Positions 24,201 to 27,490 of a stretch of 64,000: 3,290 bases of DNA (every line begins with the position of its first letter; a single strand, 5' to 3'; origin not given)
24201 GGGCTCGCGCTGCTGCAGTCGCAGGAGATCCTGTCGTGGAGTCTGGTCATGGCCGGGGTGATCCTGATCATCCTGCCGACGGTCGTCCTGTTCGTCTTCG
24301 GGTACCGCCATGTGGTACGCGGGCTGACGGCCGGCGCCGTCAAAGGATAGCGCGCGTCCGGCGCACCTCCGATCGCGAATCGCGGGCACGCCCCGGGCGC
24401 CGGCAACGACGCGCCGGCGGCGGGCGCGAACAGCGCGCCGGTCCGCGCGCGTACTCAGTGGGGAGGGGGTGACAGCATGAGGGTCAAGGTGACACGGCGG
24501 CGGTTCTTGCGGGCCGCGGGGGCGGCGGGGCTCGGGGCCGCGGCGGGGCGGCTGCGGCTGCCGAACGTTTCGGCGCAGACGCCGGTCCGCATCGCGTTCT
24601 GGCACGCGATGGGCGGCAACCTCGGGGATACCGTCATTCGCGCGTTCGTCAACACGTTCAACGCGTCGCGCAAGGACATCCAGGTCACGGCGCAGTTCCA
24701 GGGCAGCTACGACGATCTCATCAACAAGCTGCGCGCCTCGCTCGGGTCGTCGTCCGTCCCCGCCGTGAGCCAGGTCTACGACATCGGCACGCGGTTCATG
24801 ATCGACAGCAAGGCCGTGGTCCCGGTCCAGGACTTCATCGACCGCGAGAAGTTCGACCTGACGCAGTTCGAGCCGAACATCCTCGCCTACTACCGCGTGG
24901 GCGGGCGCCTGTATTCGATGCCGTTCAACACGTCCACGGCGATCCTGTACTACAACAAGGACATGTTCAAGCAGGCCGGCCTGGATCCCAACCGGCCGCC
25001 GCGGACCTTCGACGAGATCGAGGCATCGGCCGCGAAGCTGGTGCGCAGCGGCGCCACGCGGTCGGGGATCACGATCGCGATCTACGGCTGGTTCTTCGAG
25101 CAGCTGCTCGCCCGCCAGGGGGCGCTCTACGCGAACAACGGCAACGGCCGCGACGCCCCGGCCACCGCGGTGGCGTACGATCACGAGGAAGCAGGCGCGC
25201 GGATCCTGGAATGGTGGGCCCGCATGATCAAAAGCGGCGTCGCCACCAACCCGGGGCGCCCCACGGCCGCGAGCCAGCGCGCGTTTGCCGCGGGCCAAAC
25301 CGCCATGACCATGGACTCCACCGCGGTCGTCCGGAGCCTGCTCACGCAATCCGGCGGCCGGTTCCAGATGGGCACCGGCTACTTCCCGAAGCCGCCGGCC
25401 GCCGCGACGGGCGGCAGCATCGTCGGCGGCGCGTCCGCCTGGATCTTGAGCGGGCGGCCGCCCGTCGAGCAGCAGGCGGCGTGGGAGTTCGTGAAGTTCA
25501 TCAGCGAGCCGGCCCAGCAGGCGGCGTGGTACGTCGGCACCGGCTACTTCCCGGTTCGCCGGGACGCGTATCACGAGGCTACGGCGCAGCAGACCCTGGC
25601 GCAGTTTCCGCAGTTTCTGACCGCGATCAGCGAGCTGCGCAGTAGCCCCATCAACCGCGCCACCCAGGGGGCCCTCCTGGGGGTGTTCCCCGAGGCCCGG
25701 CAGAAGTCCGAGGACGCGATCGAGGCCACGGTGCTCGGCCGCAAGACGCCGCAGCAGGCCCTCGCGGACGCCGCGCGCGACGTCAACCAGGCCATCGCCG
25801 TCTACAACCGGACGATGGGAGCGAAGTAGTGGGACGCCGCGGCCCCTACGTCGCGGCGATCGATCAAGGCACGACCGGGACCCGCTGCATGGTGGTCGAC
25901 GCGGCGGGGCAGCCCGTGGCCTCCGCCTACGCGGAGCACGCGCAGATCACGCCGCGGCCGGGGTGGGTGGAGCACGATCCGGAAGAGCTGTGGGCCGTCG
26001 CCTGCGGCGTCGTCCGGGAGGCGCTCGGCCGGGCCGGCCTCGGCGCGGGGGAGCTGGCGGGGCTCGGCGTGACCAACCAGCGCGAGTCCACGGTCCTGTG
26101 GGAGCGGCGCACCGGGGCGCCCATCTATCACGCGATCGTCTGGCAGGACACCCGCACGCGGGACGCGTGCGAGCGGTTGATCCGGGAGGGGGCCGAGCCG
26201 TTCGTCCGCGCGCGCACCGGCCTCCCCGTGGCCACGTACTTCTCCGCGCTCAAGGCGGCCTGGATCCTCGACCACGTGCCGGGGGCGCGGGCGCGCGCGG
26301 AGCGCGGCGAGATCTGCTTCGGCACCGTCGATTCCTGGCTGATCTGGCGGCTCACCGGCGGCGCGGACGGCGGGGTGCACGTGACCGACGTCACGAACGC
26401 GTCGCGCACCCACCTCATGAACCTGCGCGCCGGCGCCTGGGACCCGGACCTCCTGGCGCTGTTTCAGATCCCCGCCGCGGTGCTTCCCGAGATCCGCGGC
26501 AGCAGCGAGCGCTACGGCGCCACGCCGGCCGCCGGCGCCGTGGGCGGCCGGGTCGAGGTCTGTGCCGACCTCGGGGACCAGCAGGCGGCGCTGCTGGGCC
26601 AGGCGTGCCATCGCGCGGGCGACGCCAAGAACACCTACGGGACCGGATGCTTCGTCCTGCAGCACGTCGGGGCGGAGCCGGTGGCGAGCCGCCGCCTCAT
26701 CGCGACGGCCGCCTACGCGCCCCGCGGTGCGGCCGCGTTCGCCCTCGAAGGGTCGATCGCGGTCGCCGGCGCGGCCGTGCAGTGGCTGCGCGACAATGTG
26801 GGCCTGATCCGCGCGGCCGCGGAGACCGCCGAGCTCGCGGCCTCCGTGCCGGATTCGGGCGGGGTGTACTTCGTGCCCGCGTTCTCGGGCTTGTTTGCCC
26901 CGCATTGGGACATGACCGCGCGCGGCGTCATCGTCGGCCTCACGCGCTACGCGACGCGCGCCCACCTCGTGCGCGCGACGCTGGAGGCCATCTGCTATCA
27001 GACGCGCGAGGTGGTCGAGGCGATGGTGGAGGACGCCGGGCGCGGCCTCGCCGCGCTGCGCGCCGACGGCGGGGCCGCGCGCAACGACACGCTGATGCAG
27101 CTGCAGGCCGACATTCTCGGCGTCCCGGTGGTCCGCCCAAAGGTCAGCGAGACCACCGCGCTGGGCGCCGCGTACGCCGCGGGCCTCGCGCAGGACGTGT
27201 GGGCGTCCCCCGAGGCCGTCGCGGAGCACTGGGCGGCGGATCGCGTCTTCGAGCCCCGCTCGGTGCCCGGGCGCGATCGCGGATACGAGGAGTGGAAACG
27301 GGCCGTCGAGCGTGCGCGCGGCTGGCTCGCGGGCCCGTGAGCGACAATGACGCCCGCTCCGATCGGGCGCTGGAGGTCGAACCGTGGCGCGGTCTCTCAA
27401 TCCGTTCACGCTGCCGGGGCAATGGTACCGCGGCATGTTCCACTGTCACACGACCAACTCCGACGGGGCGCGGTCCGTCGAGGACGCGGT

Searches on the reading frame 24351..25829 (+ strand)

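Call 47: search_protein_families(library=pfam, proteins=[window:24351-25829:+], max_evalue=0.00001)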
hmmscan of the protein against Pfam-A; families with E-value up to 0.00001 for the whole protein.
window:24351-25829:+ (492 aa): 2 families
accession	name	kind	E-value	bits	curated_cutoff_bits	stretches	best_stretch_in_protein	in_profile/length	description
PF13416.11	SBP_bac_8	-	3.6e-41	142.3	27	1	99-414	2-273/279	Bacterial extracellular solute-binding protein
PF01547.30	SBP_bac_1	-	1.1e-35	124.6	26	1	93-391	6-307/307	Bacterial extracellular solute-binding protein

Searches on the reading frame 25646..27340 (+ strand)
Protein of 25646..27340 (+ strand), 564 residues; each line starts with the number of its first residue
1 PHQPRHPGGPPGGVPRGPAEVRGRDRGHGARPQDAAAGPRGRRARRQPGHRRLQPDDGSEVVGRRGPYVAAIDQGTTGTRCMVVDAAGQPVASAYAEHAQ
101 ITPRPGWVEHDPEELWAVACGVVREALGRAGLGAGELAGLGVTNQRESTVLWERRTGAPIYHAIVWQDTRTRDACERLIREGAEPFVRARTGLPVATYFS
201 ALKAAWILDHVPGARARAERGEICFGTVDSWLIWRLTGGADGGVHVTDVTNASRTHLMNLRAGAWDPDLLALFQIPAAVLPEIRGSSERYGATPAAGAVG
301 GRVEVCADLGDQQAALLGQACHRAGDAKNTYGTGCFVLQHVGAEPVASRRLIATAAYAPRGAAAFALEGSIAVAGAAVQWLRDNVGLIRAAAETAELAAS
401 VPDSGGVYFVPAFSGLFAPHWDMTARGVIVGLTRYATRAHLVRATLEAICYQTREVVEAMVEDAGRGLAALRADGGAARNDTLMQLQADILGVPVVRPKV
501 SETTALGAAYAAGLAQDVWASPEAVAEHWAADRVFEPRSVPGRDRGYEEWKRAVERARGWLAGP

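Call 47: search_protein_families(library=pfam, proteins=[window:25646-27340:+], max_evalue=0.00001)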
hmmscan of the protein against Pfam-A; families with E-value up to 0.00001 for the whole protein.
window:25646-27340:+ (564 aa): 2 families
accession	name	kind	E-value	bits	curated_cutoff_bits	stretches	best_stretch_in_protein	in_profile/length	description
PF00370.27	FGGY_N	-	6e-69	232.8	28.8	1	68-318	1-245/245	FGGY family of carbohydrate kinases, N-terminal domain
PF02782.22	FGGY_C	-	1.7e-48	165.5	27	1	328-515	2-197/198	FGGY family of carbohydrate kinases, C-terminal domain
